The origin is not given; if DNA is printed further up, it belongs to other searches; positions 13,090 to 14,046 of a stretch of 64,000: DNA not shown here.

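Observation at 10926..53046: Candidate undescribed system: five split ComDE-like ThDP decarboxylases, each wired to secreted NMT1/SsuA-type binding proteins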

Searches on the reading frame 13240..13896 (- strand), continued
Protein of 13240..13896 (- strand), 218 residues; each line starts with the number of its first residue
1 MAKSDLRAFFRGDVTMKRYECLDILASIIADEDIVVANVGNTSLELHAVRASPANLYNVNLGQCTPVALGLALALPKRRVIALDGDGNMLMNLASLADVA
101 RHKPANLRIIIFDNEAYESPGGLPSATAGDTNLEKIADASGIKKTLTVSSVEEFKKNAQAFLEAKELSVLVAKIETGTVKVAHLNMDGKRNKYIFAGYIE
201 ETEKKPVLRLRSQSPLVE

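Call 55: get_annotated_region(hit=H22, flank=10000)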
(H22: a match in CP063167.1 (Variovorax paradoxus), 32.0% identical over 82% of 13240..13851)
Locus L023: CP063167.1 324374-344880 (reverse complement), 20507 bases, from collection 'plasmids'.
description: Variovorax paradoxus strain VAI-C plasmid unnamed, complete sequence
organism: Variovorax paradoxus (NCBI taxid 34073)
taxonomy: Bacteria; Pseudomonadota; Betaproteobacteria; Burkholderiales; Comamonadaceae; Variovorax; Variovorax paradoxus
host: -; source: -; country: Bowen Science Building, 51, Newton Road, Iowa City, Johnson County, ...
typing (MOB-suite, as given by PLSDB): non-mobilizable
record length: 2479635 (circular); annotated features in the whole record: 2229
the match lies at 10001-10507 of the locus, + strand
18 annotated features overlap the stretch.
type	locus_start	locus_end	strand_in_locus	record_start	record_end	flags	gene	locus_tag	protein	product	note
CDS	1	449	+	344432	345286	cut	-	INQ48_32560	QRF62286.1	MaoC family dehydratase N-terminal domain-containing protein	-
CDS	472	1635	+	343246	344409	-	-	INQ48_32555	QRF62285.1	acyl-CoA/acyl-ACP dehydrogenase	-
CDS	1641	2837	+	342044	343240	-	-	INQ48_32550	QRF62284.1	CoA transferase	-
CDS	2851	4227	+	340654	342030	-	-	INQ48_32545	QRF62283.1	MmgE/PrpD family protein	-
CDS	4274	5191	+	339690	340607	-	-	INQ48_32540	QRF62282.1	LysR family transcriptional regulator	-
CDS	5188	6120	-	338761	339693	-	-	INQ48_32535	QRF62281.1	electron transfer flavoprotein subunit alpha/FixB family protein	-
CDS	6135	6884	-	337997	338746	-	-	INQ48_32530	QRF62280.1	electron transfer flavoprotein subunit beta/FixA family protein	-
CDS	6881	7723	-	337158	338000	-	-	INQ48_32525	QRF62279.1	CoA ester lyase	-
CDS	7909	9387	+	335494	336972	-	-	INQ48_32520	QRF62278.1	aldehyde dehydrogenase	-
CDS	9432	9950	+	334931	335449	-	-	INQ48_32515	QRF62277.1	phosphonopyruvate decarboxylase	-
CDS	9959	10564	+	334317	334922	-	-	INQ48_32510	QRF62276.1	aldehyde dehydrogenase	-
CDS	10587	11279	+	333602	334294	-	can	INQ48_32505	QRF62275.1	carbonate dehydratase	-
CDS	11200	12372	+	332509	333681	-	-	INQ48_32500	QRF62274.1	hypothetical protein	-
CDS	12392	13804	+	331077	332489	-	-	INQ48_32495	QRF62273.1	FAD-binding oxidoreductase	-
CDS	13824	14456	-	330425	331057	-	-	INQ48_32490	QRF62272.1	NAD(P)H-binding protein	-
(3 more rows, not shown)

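Call 56: get_annotated_region(hit=H24, flank=10000)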
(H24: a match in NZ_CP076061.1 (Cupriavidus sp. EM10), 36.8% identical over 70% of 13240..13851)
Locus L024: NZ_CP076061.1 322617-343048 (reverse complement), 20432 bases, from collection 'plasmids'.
description: Cupriavidus sp. EM10 plasmid p352-1, complete sequence
organism: Cupriavidus sp. EM10 (NCBI taxid 2839983)
taxonomy: Bacteria; Pseudomonadota; Betaproteobacteria; Burkholderiales; Burkholderiaceae; Cupriavidus; Cupriavidus sp. EM10
host: -; source: Pure-cultured cell,sewage water sludge; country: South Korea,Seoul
typing (MOB-suite, as given by PLSDB): non-mobilizable
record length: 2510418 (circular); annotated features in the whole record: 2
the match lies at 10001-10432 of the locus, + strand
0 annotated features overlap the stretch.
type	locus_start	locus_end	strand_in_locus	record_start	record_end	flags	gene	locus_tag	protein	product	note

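Call 71: get_annotated_region(hit=H8, flank=6000)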
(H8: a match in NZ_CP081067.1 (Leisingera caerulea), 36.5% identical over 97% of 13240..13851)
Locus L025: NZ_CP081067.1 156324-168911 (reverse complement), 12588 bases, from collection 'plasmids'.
description: Leisingera caerulea strain M561 plasmid unnamed3, complete sequence
organism: Leisingera caerulea (NCBI taxid 506591)
taxonomy: Bacteria; Pseudomonadota; Alphaproteobacteria; Rhodobacterales; Roseobacteraceae; Leisingera; Leisingera caerulea
host: -; source: -; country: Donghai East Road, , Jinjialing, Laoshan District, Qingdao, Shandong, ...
typing (MOB-suite, as given by PLSDB): non-mobilizable
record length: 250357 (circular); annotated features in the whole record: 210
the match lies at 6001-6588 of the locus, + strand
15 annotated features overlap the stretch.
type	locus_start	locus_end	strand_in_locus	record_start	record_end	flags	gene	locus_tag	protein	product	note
CDS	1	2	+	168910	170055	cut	-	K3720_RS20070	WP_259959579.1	TRAP transporter substrate-binding protein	-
CDS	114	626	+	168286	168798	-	-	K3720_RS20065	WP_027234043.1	TRAP transporter small permease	GO:0015740 - C4-dicarboxylate transport [Evidence IEA]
CDS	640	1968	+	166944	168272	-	-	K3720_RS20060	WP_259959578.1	TRAP transporter large permease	GO:0008643 - carbohydrate transport [Evidence IEA]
CDS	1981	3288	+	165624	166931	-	hisD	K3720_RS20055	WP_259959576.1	histidinol dehydrogenase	GO:0000105 - histidine biosynthetic process [Evidence IEA]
CDS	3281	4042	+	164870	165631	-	-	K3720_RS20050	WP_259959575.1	SDR family oxidoreductase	-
CDS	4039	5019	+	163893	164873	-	-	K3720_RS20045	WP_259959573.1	alcohol dehydrogenase catalytic domain-containing protein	-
CDS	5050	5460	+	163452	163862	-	-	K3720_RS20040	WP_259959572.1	universal stress protein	-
CDS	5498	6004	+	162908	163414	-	comD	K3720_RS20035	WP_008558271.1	sulfopyruvate decarboxylase subunit alpha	-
CDS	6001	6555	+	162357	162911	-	comE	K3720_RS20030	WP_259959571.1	sulfopyruvate decarboxylase subunit beta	-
CDS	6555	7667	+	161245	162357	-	-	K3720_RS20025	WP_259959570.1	alpha-hydroxy acid oxidase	-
CDS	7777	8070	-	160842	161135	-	-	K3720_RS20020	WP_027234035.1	DUF1330 domain-containing protein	-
CDS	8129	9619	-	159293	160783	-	-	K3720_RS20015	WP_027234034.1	NCS1 family nucleobase:cation symporter-1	-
CDS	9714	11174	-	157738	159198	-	hydA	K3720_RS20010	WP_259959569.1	dihydropyrimidinase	GO:0008152 - metabolic process [Evidence IEA]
CDS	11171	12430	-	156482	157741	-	-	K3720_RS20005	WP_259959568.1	Zn-dependent hydrolase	-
CDS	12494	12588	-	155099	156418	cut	-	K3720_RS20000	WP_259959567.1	aspartate aminotransferase family protein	-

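Call 72: get_annotated_region(hit=H25, flank=5000)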
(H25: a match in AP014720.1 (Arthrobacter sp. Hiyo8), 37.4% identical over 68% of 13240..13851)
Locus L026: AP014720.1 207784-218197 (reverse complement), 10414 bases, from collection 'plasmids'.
description: Arthrobacter sp. Hiyo8 plasmid pHiyo8-1 DNA, complete genome, strain: Hiyo8
organism: Arthrobacter sp. Hiyo8 (NCBI taxid 1588023)
taxonomy: Bacteria; Actinomycetota; Actinomycetes; Micrococcales; Micrococcaceae; Arthrobacter; Arthrobacter sp. Hiyo8
host: -; source: -; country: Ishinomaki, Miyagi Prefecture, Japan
typing (MOB-suite, as given by PLSDB): conjugative; relaxase MOBP; mating-pair formation MPF_T
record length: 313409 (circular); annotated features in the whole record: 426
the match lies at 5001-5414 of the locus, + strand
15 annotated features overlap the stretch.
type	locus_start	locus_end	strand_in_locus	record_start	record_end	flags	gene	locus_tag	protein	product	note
CDS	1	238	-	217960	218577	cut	-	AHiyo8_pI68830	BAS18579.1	hypothetical protein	-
CDS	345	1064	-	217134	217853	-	-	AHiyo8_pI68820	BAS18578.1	hypothetical protein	-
CDS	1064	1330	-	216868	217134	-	-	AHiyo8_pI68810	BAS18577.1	hypothetical protein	-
CDS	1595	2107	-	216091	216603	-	-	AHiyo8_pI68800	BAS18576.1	conserved hypothetical protein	-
CDS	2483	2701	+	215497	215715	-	-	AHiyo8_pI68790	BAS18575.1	hypothetical protein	-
CDS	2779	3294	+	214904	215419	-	-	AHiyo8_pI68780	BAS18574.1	conserved hypothetical protein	-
CDS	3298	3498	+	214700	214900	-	-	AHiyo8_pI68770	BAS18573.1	hypothetical protein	-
CDS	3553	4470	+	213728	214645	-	-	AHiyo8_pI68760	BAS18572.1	phosphoenolpyruvate phosphomutase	-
CDS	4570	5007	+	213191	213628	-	-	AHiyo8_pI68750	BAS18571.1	phosphonopyruvate decarboxylase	-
CDS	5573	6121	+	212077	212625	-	-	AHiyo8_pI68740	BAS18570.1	NADPH-dependent butanol dehydrogenase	-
CDS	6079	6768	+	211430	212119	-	-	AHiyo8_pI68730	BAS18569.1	NADPH-dependent butanol dehydrogenase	-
CDS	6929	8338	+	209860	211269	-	-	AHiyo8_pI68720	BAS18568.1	oligopeptide transport system permease protein AppB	-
CDS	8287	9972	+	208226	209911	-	-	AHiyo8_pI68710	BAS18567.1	oligopeptide transport ATP-binding protein OppD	-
CDS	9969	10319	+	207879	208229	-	-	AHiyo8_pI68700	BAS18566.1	putative peptide import ATP-binding protein BAB2_1053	-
CDS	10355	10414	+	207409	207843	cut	-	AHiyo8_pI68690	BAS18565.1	oligopeptide transport ATP-binding protein OppF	-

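Call 89: find_related_loci(query=A2, collection=metagenome_contigs, flank=8000)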
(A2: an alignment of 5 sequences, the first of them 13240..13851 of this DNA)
Query A2 (203 aa) in metagenome_contigs; peptide patterns used: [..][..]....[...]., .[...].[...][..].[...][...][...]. (x = any residue, [..] = any of these).
600 stretches matched a pattern (row limit reached: there are more); 457 encode a relative of the query (tblastn E <= 1e-3); the best 80 are kept; 80 distinct loci.
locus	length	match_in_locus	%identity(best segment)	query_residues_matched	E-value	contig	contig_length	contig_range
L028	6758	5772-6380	80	1-203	3e-108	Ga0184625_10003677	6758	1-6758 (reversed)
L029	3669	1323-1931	81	1-203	5e-109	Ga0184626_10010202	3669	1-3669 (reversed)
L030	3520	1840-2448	80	1-203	2e-109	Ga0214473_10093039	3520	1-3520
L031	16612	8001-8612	66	1-203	7e-89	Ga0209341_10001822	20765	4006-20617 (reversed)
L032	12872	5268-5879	66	1-203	7e-89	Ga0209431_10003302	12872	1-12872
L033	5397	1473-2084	66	1-203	7e-89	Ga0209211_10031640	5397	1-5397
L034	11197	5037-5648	66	1-203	1e-88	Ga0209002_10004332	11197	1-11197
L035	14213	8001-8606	63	1-202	2e-81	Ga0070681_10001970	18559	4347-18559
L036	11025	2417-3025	62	1-203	1e-80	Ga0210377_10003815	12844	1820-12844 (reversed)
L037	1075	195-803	62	1-203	8e-87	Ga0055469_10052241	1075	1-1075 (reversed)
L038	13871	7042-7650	63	1-203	2e-80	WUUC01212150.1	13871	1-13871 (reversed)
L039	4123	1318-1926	62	1-203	1e-79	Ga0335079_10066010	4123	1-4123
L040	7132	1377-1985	62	1-203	3e-79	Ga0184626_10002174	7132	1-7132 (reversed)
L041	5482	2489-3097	61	1-203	8e-79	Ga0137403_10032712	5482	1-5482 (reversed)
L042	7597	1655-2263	61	1-203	4e-79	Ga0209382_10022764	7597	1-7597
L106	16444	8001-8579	45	1-194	6e-47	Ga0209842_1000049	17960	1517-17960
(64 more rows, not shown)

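Call 93: search_protein_families(library=pfam, proteins=[L106:37-753:+, L106:1140-2147:-, L106:2281-2733:-, L106:3451-4110:-, L106:4182-6620:-, L106:6671-7312:-, L106:8606-9667:+, L106:10619-11218:-, L106:11555-12547:+], max_evalue=0.0001)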
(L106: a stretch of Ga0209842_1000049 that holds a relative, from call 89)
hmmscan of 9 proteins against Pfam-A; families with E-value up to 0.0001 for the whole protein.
L106:37-753:+ (238 aa): 1 family
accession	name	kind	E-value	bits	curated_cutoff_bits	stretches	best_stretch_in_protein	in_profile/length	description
PF00490.27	ALAD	-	1.4e-122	409.3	24.6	1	2-233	85-316/317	Delta-aminolevulinic acid dehydratase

L106:1140-2147:- (335 aa): 2 families
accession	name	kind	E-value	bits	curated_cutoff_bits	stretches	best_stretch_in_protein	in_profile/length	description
PF13379.11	NMT1_2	-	2.3e-16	60.8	24.7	1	26-256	4-249/252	NMT1-like family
PF09084.16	NMT1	-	1.7e-15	58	20.5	1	42-245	5-211/216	NMT1/THI5 like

L106:2281-2733:- (150 aa): 1 family
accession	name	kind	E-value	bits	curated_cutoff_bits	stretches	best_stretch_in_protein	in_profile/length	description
PF01322.25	Cytochrom_C_2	-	4.4e-27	95.9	26.5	1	28-144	1-121/121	Cytochrome C'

L106:3451-4110:- (219 aa): 2 families
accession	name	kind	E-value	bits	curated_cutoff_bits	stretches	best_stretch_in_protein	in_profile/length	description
PF00072.30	Response_reg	-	1.9e-27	96.1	30.2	1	6-116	2-110/111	Response regulator receiver domain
PF00196.25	GerE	-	1.8e-14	53.5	23.5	1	159-213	3-57/57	Bacterial regulatory proteins, luxR family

L106:4182-6620:- (812 aa): 1 family
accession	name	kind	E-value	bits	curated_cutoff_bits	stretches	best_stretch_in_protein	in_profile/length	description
PF01804.23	Penicil_amidase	-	2.3e-206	688.4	21.3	1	44-790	1-667/675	Penicillin amidase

L106:6671-7312:- (213 aa): 7 families
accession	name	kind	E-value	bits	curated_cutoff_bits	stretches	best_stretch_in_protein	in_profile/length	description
PF13417.12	GST_N_3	-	6.9e-24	84.4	22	1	17-94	1-75/75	Glutathione S-transferase, N-terminal domain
PF13409.12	GST_N_2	-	1.1e-22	80.8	25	1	23-88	2-69/70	Glutathione S-transferase, N-terminal domain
PF02798.26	GST_N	-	1.2e-21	77.2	20.9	1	15-87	3-75/76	Glutathione S-transferase, N-terminal domain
PF00043.30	GST_C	-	2.6e-08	34.4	20.7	1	131-207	15-93/93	Glutathione S-transferase, C-terminal domain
PF14497.11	GST_C_3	-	1.1e-05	26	21.6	1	130-211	14-99/104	Glutathione S-transferase, C-terminal domain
PF13410.11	GST_C_2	-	2.9e-05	24.5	24.9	1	137-202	1-69/69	Glutathione S-transferase, C-terminal domain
PF22441.2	CLIC-like_N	-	3.6e-05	24.4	23.5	1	23-91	19-84/86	CLIC-like N-terminal domain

L106:8606-9667:+ (353 aa): 1 family
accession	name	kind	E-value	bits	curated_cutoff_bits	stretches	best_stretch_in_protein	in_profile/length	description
PF00296.26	Bac_luciferase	-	3.8e-76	256.9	27.9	1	23-315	20-313/314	Luciferase-like monooxygenase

L106:10619-11218:- (199 aa): 0 families

L106:11555-12547:+ (330 aa): 4 families
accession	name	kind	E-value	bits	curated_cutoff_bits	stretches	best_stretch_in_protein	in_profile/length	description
PF04542.20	Sigma70_r2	-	1.6e-17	63.5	24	1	89-158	1-70/71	Sigma-70 region 2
PF04545.22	Sigma70_r4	-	7.1e-11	41.9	24.1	1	266-312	5-49/50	Sigma-70, region 4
PF04539.22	Sigma70_r3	-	5.5e-08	33.2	25.3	1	176-245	7-77/78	Sigma-70 region 3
PF00140.25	Sigma70_r1_2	-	1.2e-07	32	22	1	50-75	1-26/34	Sigma-70 factor, region 1.2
